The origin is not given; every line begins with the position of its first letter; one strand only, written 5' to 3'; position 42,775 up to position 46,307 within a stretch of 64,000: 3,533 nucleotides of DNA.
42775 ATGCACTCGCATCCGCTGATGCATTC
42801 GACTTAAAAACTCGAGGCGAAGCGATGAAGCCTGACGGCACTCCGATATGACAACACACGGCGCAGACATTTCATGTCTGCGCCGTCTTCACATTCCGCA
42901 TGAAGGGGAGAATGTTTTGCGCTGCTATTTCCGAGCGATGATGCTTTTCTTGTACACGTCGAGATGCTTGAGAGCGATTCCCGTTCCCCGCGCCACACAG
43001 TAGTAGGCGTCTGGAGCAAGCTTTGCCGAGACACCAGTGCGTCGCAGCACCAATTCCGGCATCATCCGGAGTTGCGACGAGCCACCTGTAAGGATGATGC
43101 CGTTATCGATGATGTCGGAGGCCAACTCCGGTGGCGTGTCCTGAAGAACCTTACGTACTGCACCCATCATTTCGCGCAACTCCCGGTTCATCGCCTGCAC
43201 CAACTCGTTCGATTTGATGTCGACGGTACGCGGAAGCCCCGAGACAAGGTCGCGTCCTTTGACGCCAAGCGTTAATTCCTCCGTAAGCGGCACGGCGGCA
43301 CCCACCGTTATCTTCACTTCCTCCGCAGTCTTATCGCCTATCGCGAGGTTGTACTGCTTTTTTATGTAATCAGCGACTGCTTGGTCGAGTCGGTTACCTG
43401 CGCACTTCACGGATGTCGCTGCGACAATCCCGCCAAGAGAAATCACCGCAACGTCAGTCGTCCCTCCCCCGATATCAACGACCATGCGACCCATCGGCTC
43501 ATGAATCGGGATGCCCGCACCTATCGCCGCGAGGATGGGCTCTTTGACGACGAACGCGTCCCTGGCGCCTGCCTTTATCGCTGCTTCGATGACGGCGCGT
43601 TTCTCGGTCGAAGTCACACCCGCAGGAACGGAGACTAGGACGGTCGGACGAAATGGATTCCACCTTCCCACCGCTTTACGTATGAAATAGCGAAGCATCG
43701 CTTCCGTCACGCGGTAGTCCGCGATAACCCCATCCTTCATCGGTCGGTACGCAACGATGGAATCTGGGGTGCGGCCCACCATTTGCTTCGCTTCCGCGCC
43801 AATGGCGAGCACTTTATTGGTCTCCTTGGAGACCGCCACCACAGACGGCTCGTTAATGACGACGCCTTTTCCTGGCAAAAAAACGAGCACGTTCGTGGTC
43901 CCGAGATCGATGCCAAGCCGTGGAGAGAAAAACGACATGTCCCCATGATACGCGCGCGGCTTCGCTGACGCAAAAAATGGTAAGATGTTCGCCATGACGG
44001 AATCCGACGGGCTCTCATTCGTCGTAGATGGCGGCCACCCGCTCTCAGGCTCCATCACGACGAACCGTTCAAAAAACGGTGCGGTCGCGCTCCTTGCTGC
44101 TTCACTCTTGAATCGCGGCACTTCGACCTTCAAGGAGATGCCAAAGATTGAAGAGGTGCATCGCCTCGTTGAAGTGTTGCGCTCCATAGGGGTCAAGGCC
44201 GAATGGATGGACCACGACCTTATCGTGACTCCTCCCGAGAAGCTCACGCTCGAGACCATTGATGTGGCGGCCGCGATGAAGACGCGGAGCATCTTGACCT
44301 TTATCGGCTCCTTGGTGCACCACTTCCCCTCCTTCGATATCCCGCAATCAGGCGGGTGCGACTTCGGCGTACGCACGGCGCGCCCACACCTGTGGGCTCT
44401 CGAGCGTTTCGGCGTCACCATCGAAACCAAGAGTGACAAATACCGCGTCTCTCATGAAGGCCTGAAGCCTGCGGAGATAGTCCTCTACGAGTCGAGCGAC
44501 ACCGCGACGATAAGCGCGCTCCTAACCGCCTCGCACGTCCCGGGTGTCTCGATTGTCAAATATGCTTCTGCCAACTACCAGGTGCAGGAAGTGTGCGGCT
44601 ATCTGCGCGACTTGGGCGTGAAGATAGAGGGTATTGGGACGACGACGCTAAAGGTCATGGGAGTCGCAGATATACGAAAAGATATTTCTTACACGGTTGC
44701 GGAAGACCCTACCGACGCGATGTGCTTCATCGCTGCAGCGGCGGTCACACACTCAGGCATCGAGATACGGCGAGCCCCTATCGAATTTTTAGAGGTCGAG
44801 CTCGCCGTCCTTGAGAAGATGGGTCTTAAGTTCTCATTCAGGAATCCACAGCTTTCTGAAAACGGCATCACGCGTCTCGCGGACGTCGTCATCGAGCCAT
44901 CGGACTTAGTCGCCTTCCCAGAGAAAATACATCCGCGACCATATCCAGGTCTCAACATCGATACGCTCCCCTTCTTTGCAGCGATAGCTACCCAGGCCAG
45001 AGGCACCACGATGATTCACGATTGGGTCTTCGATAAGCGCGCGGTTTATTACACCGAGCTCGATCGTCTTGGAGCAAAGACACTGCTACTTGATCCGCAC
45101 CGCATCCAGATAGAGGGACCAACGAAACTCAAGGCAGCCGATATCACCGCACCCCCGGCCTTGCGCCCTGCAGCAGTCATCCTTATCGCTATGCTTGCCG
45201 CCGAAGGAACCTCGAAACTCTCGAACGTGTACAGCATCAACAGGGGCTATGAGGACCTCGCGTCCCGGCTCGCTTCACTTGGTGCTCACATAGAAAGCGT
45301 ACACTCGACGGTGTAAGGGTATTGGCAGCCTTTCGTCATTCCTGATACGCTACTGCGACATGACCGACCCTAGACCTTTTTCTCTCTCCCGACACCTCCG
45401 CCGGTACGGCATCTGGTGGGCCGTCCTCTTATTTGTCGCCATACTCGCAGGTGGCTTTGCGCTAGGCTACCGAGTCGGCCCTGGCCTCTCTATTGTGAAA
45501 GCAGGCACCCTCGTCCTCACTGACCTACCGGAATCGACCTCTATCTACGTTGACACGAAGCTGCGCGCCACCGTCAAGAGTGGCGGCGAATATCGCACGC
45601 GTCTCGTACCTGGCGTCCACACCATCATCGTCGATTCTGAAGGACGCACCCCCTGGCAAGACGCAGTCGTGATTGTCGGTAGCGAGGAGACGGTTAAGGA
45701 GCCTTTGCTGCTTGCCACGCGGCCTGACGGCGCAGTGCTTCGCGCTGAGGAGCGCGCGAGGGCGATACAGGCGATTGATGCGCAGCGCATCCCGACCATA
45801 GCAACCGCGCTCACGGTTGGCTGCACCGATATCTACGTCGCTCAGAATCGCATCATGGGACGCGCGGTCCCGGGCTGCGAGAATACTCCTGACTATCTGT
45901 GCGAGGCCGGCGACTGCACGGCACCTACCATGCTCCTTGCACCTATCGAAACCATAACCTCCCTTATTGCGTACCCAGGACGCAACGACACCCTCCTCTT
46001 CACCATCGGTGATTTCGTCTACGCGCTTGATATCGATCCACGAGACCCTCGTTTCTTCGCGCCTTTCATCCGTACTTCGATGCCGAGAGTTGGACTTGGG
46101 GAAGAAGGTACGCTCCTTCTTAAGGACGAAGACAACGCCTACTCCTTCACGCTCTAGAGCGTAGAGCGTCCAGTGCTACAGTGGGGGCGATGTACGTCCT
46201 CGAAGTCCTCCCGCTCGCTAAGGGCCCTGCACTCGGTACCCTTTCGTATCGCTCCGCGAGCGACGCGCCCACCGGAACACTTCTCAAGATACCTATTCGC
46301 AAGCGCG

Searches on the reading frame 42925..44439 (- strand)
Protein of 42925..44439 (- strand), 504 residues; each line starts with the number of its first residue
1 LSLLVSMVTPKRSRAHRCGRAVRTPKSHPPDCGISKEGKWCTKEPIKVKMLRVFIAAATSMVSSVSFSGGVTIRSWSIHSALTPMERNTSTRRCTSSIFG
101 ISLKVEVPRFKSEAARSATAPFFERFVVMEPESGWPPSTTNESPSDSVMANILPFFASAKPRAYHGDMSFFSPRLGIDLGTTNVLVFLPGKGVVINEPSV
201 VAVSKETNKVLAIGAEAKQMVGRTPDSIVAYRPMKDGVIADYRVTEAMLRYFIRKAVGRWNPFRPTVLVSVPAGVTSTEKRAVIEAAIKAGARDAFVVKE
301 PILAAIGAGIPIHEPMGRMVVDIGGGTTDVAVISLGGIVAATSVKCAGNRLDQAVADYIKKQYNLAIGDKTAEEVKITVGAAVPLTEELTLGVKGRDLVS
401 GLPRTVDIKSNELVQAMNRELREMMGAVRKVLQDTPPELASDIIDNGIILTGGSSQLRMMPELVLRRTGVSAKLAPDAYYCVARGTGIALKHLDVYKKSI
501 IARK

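Call 12: search_protein_families(library=pfam, proteins=[window:42925-44439:-], max_evalue=0.001)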
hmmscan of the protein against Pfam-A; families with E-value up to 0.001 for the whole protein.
window:42925-44439:- (504 aa): 4 families
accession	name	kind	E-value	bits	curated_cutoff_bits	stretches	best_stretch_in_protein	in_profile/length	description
PF06723.19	MreB_Mbl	-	2.5e-129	431.3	27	1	174-496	3-325/327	MreB/Mbl protein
PF00012.26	HSP70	-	1.2e-11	44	20.6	1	267-488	136-370/599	Hsp70 protein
PF00022.25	Actin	-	2.7e-11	43.2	27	1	198-362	31-190/410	Actin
PF14450.12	FtsA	-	3.3e-08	34.4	31.8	1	319-474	1-109/127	Cell division protein FtsA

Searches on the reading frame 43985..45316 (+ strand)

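Call 12: search_protein_families(library=pfam, proteins=[window:43985-45316:+], max_evalue=0.001)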
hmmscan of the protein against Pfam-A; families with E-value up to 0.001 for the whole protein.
window:43985-45316:+ (443 aa): 1 family
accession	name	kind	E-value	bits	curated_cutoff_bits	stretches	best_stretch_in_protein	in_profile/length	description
PF00275.25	EPSP_synthase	-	4.5e-45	154.6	22.8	1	15-427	2-415/417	EPSP synthase (3-phosphoshikimate 1-carboxyvinyltransferase)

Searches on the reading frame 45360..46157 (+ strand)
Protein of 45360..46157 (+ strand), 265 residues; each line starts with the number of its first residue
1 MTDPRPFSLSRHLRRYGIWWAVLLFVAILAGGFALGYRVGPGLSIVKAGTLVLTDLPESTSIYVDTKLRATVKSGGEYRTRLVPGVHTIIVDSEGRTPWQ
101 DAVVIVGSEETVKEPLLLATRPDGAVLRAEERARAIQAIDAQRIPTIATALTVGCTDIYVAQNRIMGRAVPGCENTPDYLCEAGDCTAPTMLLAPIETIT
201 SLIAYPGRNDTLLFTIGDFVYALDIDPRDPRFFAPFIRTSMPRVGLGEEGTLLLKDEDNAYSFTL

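Call 12: search_protein_families(library=pfam, proteins=[window:45360-46157:+], max_evalue=0.001)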
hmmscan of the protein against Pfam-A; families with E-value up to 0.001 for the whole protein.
window:45360-46157:+ (265 aa): 0 families

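Call 80: search_protein_families(library=pfam, proteins=[window:45360-46157:+], max_evalue=0.01)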
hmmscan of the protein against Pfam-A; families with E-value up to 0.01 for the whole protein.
window:45360-46157:+ (265 aa): 1 family
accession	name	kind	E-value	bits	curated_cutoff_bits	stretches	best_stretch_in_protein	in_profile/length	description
PF13620.12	CarboxypepD_reg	-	0.0098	16.7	32.3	0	66-111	28-76/82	Carboxypeptidase regulatory-like domain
